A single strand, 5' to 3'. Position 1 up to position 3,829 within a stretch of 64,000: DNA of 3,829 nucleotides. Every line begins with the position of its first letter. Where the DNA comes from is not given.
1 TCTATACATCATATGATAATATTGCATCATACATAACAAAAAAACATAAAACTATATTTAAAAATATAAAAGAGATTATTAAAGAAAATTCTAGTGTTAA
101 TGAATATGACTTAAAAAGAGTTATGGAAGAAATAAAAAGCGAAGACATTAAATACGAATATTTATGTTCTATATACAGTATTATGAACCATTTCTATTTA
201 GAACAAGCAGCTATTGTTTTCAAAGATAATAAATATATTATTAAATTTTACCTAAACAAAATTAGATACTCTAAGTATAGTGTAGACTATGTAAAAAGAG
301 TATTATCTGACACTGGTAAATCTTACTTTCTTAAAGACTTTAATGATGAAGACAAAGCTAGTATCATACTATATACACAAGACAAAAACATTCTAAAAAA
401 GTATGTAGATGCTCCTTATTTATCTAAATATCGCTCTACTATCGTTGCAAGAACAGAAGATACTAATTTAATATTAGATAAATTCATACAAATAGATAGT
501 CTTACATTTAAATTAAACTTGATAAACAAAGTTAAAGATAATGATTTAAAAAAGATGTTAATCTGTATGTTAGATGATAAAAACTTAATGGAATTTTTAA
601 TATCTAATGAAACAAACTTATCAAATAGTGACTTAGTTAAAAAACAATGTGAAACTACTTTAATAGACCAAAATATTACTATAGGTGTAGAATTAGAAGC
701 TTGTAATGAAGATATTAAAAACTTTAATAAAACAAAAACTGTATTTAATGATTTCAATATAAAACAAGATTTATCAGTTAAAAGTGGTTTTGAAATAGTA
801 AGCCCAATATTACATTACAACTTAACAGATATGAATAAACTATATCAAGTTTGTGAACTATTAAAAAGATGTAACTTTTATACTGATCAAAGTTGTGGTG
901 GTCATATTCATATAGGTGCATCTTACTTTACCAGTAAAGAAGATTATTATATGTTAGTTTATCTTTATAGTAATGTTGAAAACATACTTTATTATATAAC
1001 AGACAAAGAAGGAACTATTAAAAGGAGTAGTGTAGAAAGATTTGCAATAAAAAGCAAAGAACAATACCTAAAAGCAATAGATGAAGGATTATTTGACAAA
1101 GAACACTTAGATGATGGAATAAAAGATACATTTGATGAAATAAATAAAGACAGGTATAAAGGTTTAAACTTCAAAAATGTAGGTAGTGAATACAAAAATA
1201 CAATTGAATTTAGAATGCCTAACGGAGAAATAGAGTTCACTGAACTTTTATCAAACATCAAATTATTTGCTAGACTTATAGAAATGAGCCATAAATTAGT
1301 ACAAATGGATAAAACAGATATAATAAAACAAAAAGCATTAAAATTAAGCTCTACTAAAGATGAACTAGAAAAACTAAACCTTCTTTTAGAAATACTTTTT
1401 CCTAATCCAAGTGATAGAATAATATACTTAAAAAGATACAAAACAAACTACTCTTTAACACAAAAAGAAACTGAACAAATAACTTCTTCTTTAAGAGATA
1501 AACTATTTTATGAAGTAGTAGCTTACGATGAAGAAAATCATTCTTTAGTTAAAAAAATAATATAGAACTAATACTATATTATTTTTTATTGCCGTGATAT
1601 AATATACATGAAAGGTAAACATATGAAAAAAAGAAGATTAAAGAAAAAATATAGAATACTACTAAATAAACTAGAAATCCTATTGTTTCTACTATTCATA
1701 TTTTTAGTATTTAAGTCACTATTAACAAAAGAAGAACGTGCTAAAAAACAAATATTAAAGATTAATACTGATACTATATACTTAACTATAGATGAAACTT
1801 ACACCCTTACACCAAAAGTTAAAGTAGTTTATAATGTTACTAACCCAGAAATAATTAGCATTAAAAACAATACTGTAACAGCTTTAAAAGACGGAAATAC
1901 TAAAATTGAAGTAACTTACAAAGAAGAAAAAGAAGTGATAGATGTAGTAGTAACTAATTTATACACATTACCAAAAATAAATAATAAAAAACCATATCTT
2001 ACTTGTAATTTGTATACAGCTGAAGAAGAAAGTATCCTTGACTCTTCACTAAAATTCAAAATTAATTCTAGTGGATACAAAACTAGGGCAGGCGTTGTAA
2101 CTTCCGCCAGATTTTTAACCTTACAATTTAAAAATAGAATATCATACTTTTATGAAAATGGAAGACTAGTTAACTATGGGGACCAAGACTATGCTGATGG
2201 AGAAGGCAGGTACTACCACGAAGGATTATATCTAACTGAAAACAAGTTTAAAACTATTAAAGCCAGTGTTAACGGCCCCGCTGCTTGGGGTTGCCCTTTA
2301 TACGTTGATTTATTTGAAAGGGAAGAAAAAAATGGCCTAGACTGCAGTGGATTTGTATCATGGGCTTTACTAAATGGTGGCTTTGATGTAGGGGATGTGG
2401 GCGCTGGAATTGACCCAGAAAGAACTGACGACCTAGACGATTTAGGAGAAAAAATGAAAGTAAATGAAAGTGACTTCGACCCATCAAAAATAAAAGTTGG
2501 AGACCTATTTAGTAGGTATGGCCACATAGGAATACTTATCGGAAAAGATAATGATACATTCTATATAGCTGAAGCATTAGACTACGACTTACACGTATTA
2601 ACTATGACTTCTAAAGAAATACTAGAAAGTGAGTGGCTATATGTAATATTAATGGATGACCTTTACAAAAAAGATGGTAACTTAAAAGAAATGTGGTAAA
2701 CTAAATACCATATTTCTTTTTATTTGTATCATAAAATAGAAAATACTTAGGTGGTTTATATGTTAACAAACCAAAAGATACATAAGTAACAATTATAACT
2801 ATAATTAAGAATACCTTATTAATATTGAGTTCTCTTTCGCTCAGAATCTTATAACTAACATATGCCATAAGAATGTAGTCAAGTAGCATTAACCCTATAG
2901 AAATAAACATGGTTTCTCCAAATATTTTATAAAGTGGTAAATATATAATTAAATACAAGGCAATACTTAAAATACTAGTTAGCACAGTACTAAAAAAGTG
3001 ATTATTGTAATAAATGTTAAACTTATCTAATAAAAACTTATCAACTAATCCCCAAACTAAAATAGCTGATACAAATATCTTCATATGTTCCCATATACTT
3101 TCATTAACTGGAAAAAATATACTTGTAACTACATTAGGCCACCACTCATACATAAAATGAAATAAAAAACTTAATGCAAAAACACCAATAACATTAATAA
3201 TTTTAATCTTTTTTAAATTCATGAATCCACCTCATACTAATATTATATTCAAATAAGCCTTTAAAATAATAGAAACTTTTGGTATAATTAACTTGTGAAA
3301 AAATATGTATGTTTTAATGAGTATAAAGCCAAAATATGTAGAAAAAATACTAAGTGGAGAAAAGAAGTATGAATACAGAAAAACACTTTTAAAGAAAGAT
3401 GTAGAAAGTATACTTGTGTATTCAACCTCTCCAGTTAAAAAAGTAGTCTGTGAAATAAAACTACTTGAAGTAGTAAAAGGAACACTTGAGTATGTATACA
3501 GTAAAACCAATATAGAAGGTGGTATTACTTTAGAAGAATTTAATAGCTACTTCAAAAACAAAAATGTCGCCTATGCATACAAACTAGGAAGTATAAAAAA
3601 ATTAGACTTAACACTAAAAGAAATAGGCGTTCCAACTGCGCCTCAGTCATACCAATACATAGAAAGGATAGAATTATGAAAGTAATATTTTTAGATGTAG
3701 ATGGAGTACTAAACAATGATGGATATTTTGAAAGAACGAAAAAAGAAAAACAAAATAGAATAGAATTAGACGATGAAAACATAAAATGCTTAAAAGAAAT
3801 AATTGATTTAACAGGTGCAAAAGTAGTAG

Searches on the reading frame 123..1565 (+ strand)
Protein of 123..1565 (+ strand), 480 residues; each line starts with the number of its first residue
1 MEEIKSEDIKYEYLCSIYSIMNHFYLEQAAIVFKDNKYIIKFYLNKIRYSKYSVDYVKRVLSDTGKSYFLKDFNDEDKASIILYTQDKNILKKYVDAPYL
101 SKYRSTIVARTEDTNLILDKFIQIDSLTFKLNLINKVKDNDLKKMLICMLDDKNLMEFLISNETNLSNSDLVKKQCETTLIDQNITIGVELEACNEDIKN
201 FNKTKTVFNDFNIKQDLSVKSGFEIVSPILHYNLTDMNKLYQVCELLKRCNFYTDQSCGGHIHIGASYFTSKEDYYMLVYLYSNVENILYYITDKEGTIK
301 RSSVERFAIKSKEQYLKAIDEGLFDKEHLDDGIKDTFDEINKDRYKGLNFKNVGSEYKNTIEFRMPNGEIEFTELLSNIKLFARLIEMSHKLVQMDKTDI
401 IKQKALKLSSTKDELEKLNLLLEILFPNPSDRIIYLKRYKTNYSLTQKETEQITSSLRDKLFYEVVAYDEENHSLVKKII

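Call 13: search_protein_families(library=pfam, proteins=[window:123-1565:+], max_evalue=0.01)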
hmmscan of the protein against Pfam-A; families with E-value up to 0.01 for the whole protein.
window:123-1565:+ (480 aa): 1 family
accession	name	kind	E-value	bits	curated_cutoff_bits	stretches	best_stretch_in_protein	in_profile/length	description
PF12224.13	Amidoligase_2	-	2.5e-18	67.3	22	1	215-385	59-244/245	Putative amidoligase enzyme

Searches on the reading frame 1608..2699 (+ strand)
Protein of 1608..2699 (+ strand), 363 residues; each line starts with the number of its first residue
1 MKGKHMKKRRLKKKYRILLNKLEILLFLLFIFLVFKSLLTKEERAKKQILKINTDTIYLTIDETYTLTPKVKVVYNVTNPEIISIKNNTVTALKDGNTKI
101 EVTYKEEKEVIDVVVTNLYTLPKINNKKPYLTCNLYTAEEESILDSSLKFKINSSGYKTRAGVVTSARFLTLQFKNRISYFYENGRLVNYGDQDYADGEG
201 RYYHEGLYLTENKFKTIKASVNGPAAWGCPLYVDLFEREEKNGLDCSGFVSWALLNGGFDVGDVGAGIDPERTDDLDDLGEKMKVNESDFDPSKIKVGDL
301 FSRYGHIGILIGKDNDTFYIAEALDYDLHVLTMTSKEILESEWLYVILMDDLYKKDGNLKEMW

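Call 13: search_protein_families(library=pfam, proteins=[window:1608-2699:+], max_evalue=0.01)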
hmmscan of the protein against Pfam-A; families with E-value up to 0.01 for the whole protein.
window:1608-2699:+ (363 aa): 3 families
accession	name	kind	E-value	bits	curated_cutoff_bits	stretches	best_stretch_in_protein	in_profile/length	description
PF21461.3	HL_N-beta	-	3.1e-06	27.3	27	1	69-110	10-50/57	Hyaluronate lyase, N-terminal beta-sheet domain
PF00877.26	NLPC_P60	-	0.0002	21.8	23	1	240-314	10-75/105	NlpC/P60 family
PF02368.24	Big_2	-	0.00079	19.8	22.8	1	65-111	28-76/79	Bacterial Ig-like domain (group 2)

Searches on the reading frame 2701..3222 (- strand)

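Call 13: search_protein_families(library=pfam, proteins=[window:2701-3222:-], max_evalue=0.01)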
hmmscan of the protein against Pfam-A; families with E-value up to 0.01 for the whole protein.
window:2701-3222:- (173 aa): 1 family
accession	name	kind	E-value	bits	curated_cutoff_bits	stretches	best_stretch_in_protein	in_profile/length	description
PF20122.4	DUF6512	-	1.1e-14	55.3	26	1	4-173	10-181/181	Family of unknown function (DUF6512)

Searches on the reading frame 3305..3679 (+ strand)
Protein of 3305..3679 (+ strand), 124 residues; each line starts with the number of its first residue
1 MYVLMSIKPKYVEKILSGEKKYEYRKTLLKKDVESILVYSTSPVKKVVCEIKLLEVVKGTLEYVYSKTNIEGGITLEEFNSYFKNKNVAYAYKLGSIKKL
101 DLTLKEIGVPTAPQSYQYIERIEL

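Call 13: search_protein_families(library=pfam, proteins=[window:3305-3679:+], max_evalue=0.01)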
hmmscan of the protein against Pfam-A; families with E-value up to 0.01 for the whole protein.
window:3305-3679:+ (124 aa): 1 family
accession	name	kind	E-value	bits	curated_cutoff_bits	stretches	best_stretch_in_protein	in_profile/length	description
PF04266.20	ASCH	-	1.5e-08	35.7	21.2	1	5-85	1-82/103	ASCH domain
